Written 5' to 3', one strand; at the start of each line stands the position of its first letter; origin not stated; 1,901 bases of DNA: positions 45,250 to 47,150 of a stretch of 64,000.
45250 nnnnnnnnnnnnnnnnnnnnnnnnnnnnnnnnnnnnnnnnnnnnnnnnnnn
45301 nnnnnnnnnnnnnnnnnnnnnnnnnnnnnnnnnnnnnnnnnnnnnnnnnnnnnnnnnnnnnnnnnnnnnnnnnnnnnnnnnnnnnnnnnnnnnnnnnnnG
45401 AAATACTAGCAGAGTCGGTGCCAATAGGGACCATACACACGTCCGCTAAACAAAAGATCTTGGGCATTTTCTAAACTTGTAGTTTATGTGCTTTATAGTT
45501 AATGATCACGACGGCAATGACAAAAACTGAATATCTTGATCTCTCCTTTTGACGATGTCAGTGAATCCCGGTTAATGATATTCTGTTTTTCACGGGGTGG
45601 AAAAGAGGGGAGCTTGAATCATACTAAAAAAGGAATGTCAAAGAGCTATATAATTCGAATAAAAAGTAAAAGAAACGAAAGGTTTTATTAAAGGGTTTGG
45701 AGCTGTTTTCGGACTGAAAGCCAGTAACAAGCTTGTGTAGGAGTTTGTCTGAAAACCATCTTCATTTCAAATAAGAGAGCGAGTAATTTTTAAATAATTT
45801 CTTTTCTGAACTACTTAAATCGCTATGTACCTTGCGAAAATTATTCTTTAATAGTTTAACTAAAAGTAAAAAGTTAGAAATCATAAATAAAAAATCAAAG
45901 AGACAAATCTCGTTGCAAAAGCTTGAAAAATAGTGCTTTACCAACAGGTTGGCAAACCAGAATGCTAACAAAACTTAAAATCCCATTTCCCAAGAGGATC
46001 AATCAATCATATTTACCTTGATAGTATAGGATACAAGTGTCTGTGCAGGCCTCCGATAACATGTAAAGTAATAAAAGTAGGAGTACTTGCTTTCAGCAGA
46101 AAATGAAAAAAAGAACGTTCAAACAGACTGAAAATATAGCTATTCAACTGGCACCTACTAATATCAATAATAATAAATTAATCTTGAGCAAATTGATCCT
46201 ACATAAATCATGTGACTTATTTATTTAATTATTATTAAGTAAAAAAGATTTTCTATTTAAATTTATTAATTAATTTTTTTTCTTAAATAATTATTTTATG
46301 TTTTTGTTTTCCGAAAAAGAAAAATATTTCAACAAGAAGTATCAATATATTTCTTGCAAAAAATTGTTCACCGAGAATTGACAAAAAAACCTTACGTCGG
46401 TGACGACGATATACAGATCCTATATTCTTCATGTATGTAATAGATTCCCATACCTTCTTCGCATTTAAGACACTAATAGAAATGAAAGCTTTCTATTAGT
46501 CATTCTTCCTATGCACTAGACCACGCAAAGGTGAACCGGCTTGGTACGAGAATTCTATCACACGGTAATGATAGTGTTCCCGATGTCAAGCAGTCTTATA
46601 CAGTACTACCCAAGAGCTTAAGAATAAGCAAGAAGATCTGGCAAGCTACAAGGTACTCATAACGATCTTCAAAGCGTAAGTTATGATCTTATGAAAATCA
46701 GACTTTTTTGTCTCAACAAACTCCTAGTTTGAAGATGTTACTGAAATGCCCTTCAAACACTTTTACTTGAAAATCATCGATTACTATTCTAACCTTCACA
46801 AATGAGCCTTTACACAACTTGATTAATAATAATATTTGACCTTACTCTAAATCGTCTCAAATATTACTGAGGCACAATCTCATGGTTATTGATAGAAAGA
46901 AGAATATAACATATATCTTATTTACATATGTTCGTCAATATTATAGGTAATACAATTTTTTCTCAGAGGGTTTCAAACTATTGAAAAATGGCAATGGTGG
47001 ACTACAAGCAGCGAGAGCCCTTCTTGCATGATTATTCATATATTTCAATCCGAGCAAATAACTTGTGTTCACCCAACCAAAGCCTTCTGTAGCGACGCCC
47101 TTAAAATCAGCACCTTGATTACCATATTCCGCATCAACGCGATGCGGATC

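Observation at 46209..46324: Complete point centromere (CEN2) with canonical CDEI-CDEII-CDEIII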

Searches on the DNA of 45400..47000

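Call 37: search_rna_families(source=window, start=45400, end=47000, threshold=evalue, max_evalue=1)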
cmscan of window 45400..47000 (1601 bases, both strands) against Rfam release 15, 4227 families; matches with E-value up to 1: 2.
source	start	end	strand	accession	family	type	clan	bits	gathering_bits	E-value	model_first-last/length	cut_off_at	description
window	46477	46558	+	RF00099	SNORD22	Gene; snRNA; snoRNA; CD-box;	-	19.1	50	0.58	1-126/126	no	Small nucleolar RNA SNORD22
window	45689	45727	+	RF02129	GNAS-AS1_3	Gene; lncRNA;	-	16.2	42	0.89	1-38/38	no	GNAS antisense RNA 1 conserved region 3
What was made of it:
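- Tried and rejected: I treat both as chance (call 37).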
